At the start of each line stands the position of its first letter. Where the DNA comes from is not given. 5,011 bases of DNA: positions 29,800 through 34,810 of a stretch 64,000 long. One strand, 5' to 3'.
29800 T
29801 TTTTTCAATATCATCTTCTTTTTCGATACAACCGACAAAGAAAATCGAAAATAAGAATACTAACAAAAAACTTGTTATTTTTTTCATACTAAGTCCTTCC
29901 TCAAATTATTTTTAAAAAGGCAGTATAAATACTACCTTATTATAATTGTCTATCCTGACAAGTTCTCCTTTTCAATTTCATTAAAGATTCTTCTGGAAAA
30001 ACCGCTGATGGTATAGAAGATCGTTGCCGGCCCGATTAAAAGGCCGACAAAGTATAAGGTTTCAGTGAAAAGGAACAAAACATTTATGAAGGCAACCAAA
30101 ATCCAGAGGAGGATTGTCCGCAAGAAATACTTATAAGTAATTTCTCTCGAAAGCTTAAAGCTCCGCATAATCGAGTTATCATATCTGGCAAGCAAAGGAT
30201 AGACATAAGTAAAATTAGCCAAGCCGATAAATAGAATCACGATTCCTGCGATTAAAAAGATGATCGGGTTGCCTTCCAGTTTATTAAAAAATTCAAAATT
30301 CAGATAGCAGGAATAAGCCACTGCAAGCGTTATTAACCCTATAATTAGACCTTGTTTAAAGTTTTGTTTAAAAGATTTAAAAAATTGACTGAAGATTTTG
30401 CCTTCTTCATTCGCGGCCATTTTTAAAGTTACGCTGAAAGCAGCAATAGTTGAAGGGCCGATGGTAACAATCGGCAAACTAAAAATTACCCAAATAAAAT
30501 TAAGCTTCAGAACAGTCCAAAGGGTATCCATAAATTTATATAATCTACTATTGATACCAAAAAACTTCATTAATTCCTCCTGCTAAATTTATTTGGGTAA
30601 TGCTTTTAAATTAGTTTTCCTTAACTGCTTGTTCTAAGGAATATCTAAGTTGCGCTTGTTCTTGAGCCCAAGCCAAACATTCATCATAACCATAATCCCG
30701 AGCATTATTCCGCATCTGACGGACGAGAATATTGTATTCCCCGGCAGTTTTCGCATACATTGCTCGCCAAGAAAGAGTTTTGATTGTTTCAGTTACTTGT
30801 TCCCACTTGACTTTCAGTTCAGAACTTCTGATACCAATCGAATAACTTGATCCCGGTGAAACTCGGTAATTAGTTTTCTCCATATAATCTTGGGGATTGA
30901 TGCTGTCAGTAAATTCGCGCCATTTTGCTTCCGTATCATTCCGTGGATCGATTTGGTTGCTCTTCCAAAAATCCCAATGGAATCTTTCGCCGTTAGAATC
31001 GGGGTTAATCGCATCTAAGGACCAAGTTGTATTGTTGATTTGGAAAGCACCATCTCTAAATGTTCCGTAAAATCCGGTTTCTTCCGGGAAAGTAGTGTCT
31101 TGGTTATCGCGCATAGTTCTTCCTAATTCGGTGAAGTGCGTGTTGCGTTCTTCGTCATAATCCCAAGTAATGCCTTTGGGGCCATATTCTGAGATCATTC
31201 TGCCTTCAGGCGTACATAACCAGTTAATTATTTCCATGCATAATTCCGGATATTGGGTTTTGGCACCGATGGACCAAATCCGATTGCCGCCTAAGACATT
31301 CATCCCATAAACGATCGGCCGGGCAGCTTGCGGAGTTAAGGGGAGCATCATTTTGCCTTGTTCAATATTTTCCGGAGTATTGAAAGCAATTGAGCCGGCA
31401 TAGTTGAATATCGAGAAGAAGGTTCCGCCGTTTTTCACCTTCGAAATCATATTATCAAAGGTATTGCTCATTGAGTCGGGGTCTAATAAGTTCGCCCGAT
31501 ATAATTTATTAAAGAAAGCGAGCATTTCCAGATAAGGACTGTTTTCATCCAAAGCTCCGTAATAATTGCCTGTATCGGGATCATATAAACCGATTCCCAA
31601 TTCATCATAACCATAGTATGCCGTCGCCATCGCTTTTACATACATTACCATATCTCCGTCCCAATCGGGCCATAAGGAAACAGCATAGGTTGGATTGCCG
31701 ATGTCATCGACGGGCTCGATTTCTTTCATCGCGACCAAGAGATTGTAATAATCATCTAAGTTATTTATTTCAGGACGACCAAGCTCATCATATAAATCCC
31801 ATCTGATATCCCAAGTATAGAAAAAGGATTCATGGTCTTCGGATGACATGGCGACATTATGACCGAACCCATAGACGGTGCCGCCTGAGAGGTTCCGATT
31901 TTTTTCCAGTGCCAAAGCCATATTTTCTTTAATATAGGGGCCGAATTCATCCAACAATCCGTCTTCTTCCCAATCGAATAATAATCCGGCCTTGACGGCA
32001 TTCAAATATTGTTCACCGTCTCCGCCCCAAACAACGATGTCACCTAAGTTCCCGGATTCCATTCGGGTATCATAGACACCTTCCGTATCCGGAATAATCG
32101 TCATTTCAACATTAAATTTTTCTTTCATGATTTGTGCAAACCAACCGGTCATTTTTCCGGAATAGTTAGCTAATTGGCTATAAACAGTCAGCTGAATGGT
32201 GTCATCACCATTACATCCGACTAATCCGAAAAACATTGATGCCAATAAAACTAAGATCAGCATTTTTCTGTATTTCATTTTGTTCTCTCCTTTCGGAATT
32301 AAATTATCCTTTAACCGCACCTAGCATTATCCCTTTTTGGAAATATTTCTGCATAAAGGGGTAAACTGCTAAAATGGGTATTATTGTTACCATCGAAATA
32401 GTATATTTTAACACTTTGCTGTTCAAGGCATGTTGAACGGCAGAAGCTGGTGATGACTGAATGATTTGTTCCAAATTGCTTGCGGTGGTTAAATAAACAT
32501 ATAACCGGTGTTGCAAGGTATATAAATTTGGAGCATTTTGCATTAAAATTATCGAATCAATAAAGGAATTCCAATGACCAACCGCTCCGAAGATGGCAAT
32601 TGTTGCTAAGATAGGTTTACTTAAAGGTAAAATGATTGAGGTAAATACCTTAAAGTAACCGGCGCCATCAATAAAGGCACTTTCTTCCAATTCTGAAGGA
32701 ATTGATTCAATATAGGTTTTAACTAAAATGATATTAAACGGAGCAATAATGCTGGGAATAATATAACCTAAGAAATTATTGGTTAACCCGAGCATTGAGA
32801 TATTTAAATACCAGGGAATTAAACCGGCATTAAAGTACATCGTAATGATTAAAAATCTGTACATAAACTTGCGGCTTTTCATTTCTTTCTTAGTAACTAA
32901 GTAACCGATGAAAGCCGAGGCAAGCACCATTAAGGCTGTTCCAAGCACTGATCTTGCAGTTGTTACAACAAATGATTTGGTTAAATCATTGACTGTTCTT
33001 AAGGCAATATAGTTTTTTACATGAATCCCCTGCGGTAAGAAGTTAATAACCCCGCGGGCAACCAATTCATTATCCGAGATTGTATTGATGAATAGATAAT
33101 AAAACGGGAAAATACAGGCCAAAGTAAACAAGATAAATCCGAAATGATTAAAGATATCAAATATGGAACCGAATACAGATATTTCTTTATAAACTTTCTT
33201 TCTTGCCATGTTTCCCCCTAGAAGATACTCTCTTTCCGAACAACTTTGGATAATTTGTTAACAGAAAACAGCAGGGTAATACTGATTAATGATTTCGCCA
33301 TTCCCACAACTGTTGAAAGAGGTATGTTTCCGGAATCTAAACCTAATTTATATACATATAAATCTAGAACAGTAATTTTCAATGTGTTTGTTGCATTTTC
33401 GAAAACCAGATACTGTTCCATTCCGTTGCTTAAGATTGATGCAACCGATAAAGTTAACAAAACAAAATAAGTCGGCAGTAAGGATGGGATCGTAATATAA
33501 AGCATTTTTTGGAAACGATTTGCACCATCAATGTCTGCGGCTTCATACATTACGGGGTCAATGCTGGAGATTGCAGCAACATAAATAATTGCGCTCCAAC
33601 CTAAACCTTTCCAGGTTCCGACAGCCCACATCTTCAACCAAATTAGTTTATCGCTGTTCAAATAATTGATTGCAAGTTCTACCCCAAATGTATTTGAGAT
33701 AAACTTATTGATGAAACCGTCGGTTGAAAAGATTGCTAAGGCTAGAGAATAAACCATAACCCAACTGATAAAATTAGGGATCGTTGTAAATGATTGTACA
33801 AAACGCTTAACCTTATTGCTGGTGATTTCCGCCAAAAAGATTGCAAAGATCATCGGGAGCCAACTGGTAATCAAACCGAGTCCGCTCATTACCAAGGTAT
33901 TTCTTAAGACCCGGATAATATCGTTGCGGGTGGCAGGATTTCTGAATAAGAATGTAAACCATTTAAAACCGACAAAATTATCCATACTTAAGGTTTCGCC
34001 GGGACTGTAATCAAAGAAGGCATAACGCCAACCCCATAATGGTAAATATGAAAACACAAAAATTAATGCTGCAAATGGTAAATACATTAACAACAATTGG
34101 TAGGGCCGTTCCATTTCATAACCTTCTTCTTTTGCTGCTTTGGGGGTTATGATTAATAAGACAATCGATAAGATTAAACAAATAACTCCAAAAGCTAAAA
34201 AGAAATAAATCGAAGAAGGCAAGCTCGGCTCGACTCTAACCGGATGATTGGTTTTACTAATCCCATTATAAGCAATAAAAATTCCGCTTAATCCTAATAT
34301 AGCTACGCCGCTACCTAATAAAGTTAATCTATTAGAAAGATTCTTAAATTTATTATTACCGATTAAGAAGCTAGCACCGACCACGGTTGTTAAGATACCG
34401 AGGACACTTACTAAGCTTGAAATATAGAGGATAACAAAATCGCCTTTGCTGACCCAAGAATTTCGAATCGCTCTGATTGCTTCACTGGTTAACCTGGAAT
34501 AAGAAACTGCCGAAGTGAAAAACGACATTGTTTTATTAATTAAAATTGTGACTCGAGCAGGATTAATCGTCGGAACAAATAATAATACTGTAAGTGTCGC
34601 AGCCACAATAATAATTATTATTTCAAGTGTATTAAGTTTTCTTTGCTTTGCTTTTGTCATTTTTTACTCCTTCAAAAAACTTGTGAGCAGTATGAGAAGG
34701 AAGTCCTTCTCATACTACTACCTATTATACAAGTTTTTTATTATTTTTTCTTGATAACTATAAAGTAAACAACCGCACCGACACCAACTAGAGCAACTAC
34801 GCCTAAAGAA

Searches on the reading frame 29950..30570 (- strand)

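Call 14: search_protein_families(library=pfam, proteins=[window:29950-30570:-], max_evalue=0.00001)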
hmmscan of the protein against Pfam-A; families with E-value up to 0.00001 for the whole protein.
window:29950-30570:- (206 aa): 1 family
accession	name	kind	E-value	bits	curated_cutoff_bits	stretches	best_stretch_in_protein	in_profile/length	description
PF04854.19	DUF624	-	1.3e-20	73.8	24.2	1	22-92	3-77/77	Protein of unknown function, DUF624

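Call 71: search_protein_families(library=ncbifam, proteins=[window:29950-30570:-], max_evalue=0.001)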
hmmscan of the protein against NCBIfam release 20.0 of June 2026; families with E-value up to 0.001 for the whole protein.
window:29950-30570:- (206 aa): 1 family
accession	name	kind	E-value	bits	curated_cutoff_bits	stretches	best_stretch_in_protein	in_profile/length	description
NF052431.1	MusI_fam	subfamily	1.7e-26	93.3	160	1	4-187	1-191/194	MusI family membrane protein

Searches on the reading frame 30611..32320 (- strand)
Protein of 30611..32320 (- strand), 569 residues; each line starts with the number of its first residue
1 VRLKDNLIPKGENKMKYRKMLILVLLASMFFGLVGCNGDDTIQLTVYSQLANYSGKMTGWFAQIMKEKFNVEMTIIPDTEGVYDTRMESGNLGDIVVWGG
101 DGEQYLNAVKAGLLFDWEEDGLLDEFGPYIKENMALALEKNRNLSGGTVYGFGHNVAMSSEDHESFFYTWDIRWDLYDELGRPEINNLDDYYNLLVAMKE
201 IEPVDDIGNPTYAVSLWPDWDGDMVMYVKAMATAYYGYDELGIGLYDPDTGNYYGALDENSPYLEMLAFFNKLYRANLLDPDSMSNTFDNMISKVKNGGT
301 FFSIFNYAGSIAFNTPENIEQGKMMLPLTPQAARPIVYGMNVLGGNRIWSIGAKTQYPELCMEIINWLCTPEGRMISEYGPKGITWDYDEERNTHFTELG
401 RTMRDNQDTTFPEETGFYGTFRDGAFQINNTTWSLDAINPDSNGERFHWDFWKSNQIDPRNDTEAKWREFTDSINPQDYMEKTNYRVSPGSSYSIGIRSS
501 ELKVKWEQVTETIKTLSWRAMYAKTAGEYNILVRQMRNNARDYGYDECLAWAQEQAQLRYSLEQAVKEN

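Call 14: search_protein_families(library=pfam, proteins=[window:30611-32320:-], max_evalue=0.00001)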
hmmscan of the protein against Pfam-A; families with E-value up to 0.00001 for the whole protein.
window:30611-32320:- (569 aa): 0 families

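Call 43: search_protein_families(library=pfam, proteins=[window:30611-32320:-], max_evalue=0.1)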
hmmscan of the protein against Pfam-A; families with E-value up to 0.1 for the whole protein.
window:30611-32320:- (569 aa): 2 families
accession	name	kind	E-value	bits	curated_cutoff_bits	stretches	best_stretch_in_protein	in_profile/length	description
PF13416.11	SBP_bac_8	-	4.1e-05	23.9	27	1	264-373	156-248/279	Bacterial extracellular solute-binding protein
PF01547.30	SBP_bac_1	-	9.1e-05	23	26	1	60-374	9-306/307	Bacterial extracellular solute-binding protein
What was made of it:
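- On CUT1 (MalFGK2-type) carbohydrate ABC importer: The SBP has only weak SBP_bac_1 and SBP_bac_8 hits (call 43).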

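Call 71: search_protein_families(library=ncbifam, proteins=[window:30611-32320:-], max_evalue=0.001)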
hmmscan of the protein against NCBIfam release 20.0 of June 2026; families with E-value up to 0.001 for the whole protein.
window:30611-32320:- (569 aa): 0 families

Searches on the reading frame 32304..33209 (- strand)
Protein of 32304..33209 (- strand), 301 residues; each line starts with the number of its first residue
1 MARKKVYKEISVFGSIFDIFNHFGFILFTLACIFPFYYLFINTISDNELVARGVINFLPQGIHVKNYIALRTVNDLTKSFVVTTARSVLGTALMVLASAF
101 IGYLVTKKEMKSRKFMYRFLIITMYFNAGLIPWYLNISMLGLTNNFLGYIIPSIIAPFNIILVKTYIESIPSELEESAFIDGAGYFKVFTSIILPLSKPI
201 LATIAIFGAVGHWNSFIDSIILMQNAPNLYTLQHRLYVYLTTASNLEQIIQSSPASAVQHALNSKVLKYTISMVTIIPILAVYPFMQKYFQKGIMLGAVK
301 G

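Call 14: search_protein_families(library=pfam, proteins=[window:32304-33209:-], max_evalue=0.00001)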
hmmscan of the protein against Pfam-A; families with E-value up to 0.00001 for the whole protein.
window:32304-33209:- (301 aa): 1 family
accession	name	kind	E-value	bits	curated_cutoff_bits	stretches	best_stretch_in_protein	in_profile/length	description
PF00528.27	BPD_transp_1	-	1.4e-10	41.7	26.4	1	101-294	4-182/184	Binding-protein-dependent transport system inner membrane component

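Call 71: search_protein_families(library=ncbifam, proteins=[window:32304-33209:-], max_evalue=0.001)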
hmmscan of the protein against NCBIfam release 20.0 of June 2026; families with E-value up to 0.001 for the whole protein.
window:32304-33209:- (301 aa): 9 families
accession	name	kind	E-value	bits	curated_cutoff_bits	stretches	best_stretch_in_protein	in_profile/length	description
NF040932.1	ABC_arch_GlcU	equivalog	4e-19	69.3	340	1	24-295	8-265/272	glucose ABC transporter permease GlcU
NF008210.0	PRK10973.1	equivalog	4.4e-15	56.1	297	1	16-294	7-276/281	sn-glycerol-3-phosphate ABC transporter permease UgpE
NF008231.0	PRK10998.1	equivalog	1.8e-11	44.1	261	1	95-301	100-296/296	maltose ABC transporter permease MalG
TIGR02141.1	modB_ABC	equivalog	4.1e-06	26.6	182.6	1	120-243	54-180/208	molybdate ABC transporter permease subunit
NF006939.0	PRK09421.1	equivalog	1.8e-05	24.3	262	1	121-245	68-195/230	molybdate ABC transporter permease subunit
NF008232.0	PRK10999.1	equivalog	4.2e-05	22.5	392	1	138-228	376-459/520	maltose ABC transporter permease MalF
TIGR02139.1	permease_CysT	equivalog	8.8e-05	22.2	246.1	1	121-228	107-216/265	sulfate ABC transporter permease subunit CysT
TIGR01581.1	Mo_ABC_porter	hypoth_equivalog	0.00041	19.9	210.3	1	126-207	82-166/225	ABC transporter permease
NF007852.0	PRK10561.1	equivalog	0.0008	19.3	335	0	158-206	172-220/295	sn-glycerol-3-phosphate ABC transporter permease UgpA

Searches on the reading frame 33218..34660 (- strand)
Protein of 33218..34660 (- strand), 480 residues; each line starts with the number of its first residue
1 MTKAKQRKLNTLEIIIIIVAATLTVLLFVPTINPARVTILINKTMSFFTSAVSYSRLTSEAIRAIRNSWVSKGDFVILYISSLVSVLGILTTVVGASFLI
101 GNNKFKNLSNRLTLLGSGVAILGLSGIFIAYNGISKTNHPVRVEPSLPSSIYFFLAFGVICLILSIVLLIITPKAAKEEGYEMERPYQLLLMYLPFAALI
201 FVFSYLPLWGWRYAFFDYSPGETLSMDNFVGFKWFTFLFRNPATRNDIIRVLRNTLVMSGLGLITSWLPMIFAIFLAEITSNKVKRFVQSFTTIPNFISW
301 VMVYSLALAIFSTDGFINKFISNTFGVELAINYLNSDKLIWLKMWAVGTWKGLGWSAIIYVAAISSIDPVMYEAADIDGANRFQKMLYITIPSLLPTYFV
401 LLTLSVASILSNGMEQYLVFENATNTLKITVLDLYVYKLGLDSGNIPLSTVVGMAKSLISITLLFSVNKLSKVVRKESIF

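Call 14: search_protein_families(library=pfam, proteins=[window:33218-34660:-], max_evalue=0.00001)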
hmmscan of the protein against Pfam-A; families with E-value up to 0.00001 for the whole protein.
window:33218-34660:- (480 aa): 1 family
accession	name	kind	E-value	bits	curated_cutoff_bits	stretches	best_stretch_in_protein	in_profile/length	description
PF00528.27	BPD_transp_1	-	1.5e-11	44.8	26.4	1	271-468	3-176/184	Binding-protein-dependent transport system inner membrane component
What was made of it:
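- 33218..34660 (-): Long CUT1 permease (480 aa), the constant downstream neighbour of module genes. Pfam BPD_transp_1 over aa 271-468 (call 14).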

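Call 71: search_protein_families(library=ncbifam, proteins=[window:33218-34660:-], max_evalue=0.001)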
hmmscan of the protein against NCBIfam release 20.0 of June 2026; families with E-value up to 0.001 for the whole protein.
window:33218-34660:- (480 aa): 4 families
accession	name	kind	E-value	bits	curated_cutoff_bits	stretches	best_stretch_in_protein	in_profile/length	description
NF040931.1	ABC_arch_GlcT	equivalog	1.2e-08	35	360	1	193-438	2-239/278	glucose ABC transporter permease GlcT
NF008232.0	PRK10999.1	equivalog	1.2e-08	34.2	392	1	229-409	264-443/520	maltose ABC transporter permease MalF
NF007852.0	PRK10561.1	equivalog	1.6e-07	31.5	335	1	224-463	49-276/295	sn-glycerol-3-phosphate ABC transporter permease UgpA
NF006939.0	PRK09421.1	equivalog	0.0004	19.9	262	0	255-411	15-163/230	molybdate ABC transporter permease subunit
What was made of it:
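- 33218..34660 (-): NCBIfam MalF/UgpA-like from aa ~193 (call 71).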

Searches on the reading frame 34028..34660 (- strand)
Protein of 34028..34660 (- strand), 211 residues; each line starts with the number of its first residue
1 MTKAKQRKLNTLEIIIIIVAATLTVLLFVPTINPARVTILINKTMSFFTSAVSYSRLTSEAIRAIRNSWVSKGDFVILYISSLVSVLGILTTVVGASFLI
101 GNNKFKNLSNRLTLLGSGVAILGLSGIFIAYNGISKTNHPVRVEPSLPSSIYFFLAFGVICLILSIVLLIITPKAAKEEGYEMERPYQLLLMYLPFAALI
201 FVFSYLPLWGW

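Call 73: find_homologous_proteins(query=window:34028-34660:-, max_evalue=0.001)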
Query seq(211 aa) (211 aa): 3 proteins with E <= 0.001 among 1547 candidates.
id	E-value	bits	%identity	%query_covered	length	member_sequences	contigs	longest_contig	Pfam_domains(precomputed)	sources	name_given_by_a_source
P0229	1.2e-60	223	56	100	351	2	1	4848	-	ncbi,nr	ncbi:MAG: hypothetical protein PHI01_03825, partial [Candidatus Izemoplasmatales bacterium]|nr:hypot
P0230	1.2e-60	223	98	55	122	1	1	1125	-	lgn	-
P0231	1.8e-32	131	37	100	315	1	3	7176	-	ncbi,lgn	-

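Call 74: find_encoding_contigs(protein=P0229, flank=10000, max_places=2)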
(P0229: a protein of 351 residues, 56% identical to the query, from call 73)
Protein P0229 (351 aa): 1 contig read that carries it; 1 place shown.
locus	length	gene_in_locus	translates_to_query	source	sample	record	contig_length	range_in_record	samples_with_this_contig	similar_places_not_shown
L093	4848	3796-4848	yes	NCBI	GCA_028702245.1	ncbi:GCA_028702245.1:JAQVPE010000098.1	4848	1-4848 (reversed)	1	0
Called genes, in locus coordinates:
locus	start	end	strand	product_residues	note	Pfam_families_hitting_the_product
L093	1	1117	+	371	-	PF04616:Glyco_hydro_43, PF17851:GH43_C2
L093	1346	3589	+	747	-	-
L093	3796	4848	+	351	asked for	?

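Call 75: find_encoding_contigs(protein=P0231, flank=10000, max_places=3)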
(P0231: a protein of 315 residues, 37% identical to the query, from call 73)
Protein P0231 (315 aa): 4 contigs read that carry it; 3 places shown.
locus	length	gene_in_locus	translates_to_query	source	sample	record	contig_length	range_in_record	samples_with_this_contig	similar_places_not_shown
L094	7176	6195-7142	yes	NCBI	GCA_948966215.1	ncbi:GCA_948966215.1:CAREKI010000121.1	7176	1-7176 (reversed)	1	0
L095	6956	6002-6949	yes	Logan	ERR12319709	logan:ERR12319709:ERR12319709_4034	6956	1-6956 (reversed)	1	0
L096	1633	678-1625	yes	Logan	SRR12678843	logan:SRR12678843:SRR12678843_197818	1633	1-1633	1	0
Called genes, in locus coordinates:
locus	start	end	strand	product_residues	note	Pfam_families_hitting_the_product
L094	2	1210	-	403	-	?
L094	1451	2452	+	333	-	PF00356:LacI, PF00532:Peripla_BP_1, PF13407:Peripla_BP_4 (weak), PF13377:Peripla_BP_3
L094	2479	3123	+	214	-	PF01613:Flavin_Reduct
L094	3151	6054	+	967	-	PF06165:GH94_b-supersand, PF17167:Glyco_hydro_94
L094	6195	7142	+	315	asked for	-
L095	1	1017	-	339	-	?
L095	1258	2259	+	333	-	PF00356:LacI, PF00532:Peripla_BP_1, PF13407:Peripla_BP_4 (weak), PF13377:Peripla_BP_3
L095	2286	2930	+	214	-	PF01613:Flavin_Reduct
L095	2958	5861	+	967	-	PF06165:GH94_b-supersand, PF17167:Glyco_hydro_94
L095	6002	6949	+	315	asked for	-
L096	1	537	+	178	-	?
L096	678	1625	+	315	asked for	-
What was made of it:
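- One permease-first look-up found a long permease with GH94 rather than a module gene upstream (call 75).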
